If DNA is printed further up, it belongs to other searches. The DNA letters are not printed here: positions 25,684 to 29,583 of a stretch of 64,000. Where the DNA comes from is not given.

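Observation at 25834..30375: carA and carB are one uninterrupted reading frame (fused carbamoyl-phosphate synthase?)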

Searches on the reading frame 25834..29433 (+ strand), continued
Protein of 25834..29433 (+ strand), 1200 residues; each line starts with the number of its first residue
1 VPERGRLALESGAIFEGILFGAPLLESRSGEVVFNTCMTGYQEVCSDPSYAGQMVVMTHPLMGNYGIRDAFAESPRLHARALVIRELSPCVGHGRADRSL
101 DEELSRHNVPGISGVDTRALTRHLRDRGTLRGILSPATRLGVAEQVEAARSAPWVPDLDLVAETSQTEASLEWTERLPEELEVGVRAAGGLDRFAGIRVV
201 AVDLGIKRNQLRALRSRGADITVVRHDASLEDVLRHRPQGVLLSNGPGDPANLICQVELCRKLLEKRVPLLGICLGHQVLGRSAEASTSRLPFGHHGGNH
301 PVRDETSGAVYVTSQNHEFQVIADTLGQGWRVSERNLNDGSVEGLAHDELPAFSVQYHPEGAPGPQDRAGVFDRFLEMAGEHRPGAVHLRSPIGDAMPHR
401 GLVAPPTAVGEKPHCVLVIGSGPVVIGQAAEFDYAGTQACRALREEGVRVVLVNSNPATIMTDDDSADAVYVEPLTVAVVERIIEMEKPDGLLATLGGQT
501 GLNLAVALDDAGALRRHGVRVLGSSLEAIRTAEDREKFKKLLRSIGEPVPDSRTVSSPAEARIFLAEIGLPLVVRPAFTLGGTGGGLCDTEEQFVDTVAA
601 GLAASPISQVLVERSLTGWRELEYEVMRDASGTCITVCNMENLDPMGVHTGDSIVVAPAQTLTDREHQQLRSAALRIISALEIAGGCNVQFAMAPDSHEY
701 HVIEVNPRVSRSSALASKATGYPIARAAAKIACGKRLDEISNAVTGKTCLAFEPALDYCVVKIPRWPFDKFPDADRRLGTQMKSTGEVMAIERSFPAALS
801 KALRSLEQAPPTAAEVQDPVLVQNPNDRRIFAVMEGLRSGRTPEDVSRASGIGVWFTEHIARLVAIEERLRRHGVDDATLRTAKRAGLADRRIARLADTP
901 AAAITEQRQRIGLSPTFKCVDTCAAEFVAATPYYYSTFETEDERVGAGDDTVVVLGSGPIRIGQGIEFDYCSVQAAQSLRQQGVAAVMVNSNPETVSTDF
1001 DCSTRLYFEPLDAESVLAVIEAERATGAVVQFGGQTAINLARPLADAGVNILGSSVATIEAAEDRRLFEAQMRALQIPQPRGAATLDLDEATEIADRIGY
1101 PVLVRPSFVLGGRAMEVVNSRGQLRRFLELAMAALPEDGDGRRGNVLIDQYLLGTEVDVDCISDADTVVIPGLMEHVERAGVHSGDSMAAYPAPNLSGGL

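Call 47: fold_search(model_id=the predicted structure, library=pdb)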
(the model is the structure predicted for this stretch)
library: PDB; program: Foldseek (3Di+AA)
matches with E <= 10: 1731; with E <= 0.001: 722
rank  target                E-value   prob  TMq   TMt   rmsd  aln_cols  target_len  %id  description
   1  5dou_D               2.6e-102  1.00  0.83  0.70   4.7      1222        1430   37  Crystal Structure of Human Carbamoyl phosphate synthetase I (CPS1), ligand-bound form (released 2015-12-09)
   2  5dou_B               9.8e-102  1.00  0.82  0.70   5.0      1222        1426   37  Crystal Structure of Human Carbamoyl phosphate synthetase I (CPS1), ligand-bound form (released 2015-12-09)
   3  5dou_A               2.5e-101  1.00  0.82  0.70   4.6      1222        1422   37  Crystal Structure of Human Carbamoyl phosphate synthetase I (CPS1), ligand-bound form (released 2015-12-09)
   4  5dou_C               1.9e-100  1.00  0.82  0.70   4.6      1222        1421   37  Crystal Structure of Human Carbamoyl phosphate synthetase I (CPS1), ligand-bound form (released 2015-12-09)
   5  6w2j_A                2.3e-96  1.00  0.80  0.69   5.3      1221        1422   37  CPS1 bound to allosteric inhibitor H3B-374 (released 2021-01-13)
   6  5dot_B                7.7e-90  1.00  0.76  0.68   5.1      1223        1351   34  Crystal Structure of Human Carbamoyl phosphate synthetase I (CPS1), apo form (released 2015-12-09)
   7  6w2j_B                4.9e-89  1.00  0.76  0.68   5.4      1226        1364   35  CPS1 bound to allosteric inhibitor H3B-374 (released 2021-01-13)
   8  5dot_A                9.1e-89  1.00  0.76  0.68   5.0      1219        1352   35  Crystal Structure of Human Carbamoyl phosphate synthetase I (CPS1), apo form (released 2015-12-09)
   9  6uel_B                2.8e-88  1.00  0.76  0.69   4.7      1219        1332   34  CPS1 bound to allosteric inhibitor H3B-193 (released 2020-03-18)
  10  6uel_A                8.4e-87  1.00  0.76  0.69   4.8      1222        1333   35  CPS1 bound to allosteric inhibitor H3B-193 (released 2020-03-18)
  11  1c30_A                1.1e-72  1.00  0.56  0.63   4.5       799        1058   47  CRYSTAL STRUCTURE OF CARBAMOYL PHOSPHATE SYNTHETASE: SMALL SUBUNIT MUTATION C269S (released 1999-12-10)
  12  1bxr_A                3.8e-72  1.00  0.57  0.64   4.4       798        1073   47  STRUCTURE OF CARBAMOYL PHOSPHATE SYNTHETASE COMPLEXED WITH THE ATP ANALOG AMPPNP (released 1999-04-20)
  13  1jdb_K                1.4e-71  1.00  0.56  0.63   4.3       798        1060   46  CARBAMOYL PHOSPHATE SYNTHETASE FROM ESCHERICHIA COLI (released 1998-06-17)
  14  1a9x_A                5.3e-71  1.00  0.56  0.63   4.4       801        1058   46  CARBAMOYL PHOSPHATE SYNTHETASE: CAUGHT IN THE ACT OF GLUTAMINE HYDROLYSIS (released 1998-10-21)
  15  1m6v_A                6.6e-71  1.00  0.56  0.63   4.4       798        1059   46  Crystal Structure of the G359F (small subunit) Point Mutant of Carbamoyl Phosphate Synthetase (released 2002-07-31)
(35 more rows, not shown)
